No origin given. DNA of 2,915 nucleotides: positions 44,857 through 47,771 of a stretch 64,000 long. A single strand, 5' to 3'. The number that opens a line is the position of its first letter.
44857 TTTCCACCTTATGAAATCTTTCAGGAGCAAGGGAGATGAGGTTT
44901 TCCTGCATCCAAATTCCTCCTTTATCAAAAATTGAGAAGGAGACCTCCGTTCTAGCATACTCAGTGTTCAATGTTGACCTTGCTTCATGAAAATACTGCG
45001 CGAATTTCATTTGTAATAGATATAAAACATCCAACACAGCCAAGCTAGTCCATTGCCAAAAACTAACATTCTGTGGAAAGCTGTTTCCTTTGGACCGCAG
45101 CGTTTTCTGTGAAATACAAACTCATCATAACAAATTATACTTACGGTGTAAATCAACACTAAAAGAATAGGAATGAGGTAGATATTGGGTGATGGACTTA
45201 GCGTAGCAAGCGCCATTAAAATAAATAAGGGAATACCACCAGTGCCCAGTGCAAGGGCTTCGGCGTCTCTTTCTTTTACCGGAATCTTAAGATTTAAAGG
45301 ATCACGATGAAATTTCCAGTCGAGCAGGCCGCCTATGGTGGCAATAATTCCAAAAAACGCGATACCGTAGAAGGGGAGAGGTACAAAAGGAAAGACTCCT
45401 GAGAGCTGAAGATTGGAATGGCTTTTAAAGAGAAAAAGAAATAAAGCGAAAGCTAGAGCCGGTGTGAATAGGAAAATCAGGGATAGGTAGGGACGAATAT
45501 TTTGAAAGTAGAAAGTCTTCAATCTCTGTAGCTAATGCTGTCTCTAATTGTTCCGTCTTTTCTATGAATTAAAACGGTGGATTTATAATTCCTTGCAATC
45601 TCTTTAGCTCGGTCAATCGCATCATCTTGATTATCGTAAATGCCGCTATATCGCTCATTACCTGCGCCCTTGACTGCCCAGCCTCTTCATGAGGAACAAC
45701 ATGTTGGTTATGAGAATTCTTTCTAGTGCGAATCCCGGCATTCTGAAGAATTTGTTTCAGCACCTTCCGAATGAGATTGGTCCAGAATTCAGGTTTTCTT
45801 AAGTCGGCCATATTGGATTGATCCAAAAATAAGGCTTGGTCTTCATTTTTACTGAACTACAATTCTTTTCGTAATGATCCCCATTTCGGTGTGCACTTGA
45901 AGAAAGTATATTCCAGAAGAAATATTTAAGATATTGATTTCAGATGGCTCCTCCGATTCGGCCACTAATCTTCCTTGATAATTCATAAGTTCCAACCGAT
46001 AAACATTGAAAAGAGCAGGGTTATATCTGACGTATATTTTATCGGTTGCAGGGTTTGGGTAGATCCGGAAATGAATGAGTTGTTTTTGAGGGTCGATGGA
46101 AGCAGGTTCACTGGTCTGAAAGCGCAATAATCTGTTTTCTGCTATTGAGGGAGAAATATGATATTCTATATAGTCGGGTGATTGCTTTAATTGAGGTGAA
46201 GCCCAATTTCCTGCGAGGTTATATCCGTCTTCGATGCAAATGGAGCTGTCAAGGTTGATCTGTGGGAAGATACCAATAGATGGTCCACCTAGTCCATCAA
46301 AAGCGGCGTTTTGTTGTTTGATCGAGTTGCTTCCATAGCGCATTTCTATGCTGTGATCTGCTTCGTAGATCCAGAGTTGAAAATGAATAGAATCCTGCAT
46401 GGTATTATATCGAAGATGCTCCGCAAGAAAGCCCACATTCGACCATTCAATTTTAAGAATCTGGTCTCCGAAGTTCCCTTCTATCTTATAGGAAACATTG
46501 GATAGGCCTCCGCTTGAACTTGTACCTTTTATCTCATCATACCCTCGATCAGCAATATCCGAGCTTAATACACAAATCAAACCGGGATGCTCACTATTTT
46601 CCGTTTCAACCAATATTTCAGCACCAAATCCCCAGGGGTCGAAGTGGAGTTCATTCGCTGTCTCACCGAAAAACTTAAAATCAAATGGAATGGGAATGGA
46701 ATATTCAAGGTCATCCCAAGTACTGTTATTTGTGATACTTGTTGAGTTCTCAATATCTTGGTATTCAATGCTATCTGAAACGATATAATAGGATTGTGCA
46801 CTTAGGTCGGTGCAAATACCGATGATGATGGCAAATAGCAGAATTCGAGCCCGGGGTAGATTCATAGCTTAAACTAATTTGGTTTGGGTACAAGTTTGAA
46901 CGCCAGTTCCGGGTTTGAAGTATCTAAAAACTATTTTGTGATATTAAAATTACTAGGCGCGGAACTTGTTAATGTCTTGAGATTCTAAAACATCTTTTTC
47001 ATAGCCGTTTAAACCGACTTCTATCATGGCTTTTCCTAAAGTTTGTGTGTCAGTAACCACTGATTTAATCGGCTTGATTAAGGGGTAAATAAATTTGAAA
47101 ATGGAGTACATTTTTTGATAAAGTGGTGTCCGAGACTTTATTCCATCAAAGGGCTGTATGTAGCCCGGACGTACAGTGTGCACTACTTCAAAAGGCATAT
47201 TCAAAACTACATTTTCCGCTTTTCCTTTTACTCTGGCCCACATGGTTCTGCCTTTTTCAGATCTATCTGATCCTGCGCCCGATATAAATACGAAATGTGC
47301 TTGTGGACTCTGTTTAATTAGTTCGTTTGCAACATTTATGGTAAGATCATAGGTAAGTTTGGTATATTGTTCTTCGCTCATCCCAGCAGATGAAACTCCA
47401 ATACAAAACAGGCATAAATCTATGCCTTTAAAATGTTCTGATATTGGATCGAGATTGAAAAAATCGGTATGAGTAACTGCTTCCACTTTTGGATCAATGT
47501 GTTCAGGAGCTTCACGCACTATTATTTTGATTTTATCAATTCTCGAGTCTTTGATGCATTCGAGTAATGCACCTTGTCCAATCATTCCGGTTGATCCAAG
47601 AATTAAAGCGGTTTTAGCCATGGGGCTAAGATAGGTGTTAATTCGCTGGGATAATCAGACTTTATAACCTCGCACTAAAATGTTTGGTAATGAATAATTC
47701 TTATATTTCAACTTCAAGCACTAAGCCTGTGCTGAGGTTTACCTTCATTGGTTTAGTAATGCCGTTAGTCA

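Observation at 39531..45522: Translationally coupled seven-gene operon of unknown function (membrane proteins, metallophosphoesterase, secreted protein, C11 peptidase, SDR)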

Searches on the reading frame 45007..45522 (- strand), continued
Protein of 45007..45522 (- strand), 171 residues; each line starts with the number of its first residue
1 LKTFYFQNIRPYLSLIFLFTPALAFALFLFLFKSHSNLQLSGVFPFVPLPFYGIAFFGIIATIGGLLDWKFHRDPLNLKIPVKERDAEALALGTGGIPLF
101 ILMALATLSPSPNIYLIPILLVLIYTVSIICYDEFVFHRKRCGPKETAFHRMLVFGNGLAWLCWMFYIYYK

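Call 83: search_protein_families(library=pfam, proteins=[L116:5106-5897:+, L104:4694-5476:+, L104:5478-5912:+, L139:982-2178:+, L139:2165-3340:+, L139:3560-4078:+, L150:2056-3669:+, L150:3988-4398:+, L104:2047-2745:+, L116:7914-9656:+], max_evalue=0.01)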
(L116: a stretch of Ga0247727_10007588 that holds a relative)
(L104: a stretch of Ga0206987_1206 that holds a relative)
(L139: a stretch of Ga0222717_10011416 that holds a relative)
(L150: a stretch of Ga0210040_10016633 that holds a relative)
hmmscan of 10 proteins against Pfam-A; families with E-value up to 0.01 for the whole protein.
L116:5106-5897:+ (263 aa): 1 family
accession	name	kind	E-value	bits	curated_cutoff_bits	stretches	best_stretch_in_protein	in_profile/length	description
PF01255.24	Prenyltransf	-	8.7e-77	258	27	1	38-255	1-219/219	Putative undecaprenyl diphosphate synthase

L104:4694-5476:+ (260 aa): 1 family
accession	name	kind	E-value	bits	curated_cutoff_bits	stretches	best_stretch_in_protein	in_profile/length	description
PF09995.15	MPAB_Lcp_cat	-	1.1e-15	58.8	23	1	44-213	35-212/231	ER-bound oxygenase mpaB/B'/Rubber oxygenase, catalytic domain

L104:5478-5912:+ (144 aa): 0 families

L139:982-2178:+ (398 aa): 0 families

L139:2165-3340:+ (391 aa): 1 family
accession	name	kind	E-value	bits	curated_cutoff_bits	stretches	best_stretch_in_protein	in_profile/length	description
PF18566.7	Ldi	-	3.3e-05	24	26.1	1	170-362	124-312/318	Linalool dehydratase/isomerase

L139:3560-4078:+ (172 aa): 1 family
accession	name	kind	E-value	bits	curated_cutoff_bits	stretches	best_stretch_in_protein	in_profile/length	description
PF22571.1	LiaI-LiaF-TM_PspC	-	0.0021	18.3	27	1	33-117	54-139/142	PspC transmembrane region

L150:2056-3669:+ (537 aa): 1 family
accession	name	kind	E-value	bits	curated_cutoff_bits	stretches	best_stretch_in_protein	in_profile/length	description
PF13687.11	DUF4153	-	4.8e-31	108.7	27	1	91-472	16-370/373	Domain of unknown function (DUF4153)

L150:3988-4398:+ (136 aa): 1 family
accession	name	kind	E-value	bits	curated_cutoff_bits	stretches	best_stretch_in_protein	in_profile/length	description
PF19942.4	DUF6404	-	0.0075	17.1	27.6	0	36-105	50-115/115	Family of unknown function (DUF6404)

L104:2047-2745:+ (232 aa): 1 family
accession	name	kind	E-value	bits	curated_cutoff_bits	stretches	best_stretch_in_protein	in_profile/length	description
PF00881.29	Nitroreductase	-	4.1e-26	92.6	23.5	1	18-184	1-167/167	Nitroreductase family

L116:7914-9656:+ (580 aa): 1 family
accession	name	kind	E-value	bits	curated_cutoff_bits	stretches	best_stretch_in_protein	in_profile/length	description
PF12698.13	ABC2_membrane_3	-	9.2e-08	32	31.6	2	83-211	155-280/347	ABC-2 family transporter protein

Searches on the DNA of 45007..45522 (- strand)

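Call 78: search_rna_families(sources=[L084, L085, L086, L083, L104, L116, L123, L127, L165], threshold=gathering)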
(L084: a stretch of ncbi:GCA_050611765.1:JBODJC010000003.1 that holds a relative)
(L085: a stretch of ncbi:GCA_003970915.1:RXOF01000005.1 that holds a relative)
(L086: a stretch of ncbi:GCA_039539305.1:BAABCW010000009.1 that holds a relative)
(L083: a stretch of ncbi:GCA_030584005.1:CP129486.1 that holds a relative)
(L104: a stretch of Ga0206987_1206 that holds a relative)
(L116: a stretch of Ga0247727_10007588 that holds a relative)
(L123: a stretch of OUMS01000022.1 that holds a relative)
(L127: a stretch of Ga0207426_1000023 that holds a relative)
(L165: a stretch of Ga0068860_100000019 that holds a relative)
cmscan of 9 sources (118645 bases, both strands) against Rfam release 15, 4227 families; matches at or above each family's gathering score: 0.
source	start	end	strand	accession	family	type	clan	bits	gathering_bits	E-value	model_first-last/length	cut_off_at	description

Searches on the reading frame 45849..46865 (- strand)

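Call 3: search_protein_families(library=pfam, proteins=[window:45849-46865:-], max_evalue=0.1)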
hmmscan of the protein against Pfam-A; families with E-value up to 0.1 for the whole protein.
window:45849-46865:- (338 aa): 1 family
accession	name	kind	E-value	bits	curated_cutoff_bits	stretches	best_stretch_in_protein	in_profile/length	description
PF18962.6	Por_Secre_tail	-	2e-12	47.6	27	1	268-337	1-75/75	Secretion system C-terminal sorting domain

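Call 4: search_protein_families(library=ncbifam, proteins=[window:45849-46865:-], max_evalue=0.1)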
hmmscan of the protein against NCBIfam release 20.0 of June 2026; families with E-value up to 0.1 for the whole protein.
window:45849-46865:- (338 aa): 4 families
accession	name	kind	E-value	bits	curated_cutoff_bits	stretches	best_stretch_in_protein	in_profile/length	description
TIGR04183.1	Por_Secre_tail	domain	1.8e-13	50.3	23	1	268-338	1-72/72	T9SS type A sorting domain-containing protein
NF038113.1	T9SSA_dep_M36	equivalog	6.4e-07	27.9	885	1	264-338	791-869/869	T9SS-dependent M36 family metallopeptidase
NF052323.1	T9SSA_dep_M6i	equivalog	0.011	13.6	600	1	269-328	961-1028/1043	T9SS-dependent M6-like inactivated metalloprotease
NF050177.1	TapA_OM_Porphy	equivalog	0.026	13.3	500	1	265-337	470-543/544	TapA/TapC family T9SS-dependent outer membrane protein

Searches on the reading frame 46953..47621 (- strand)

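Call 3: search_protein_families(library=pfam, proteins=[window:46953-47621:-], max_evalue=0.1)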
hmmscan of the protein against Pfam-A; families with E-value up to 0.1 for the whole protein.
window:46953-47621:- (222 aa): 2 families
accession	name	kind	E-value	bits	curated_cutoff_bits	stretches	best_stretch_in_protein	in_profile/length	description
PF01370.27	Epimerase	-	0.0076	16.1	20.9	1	5-115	1-115/240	NAD dependent epimerase/dehydratase family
PF01118.30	Semialdhyde_dh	-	0.028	15.3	26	1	6-87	3-87/121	Semialdehyde dehydrogenase, NAD binding domain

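Call 4: search_protein_families(library=ncbifam, proteins=[window:46953-47621:-], max_evalue=0.1)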
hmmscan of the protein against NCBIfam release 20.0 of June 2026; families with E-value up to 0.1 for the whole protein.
window:46953-47621:- (222 aa): 1 family
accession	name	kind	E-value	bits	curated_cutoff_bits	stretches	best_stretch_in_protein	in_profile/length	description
TIGR01296.1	asd_B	equivalog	0.026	13.7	324.2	1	7-96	4-88/339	aspartate-semialdehyde dehydrogenase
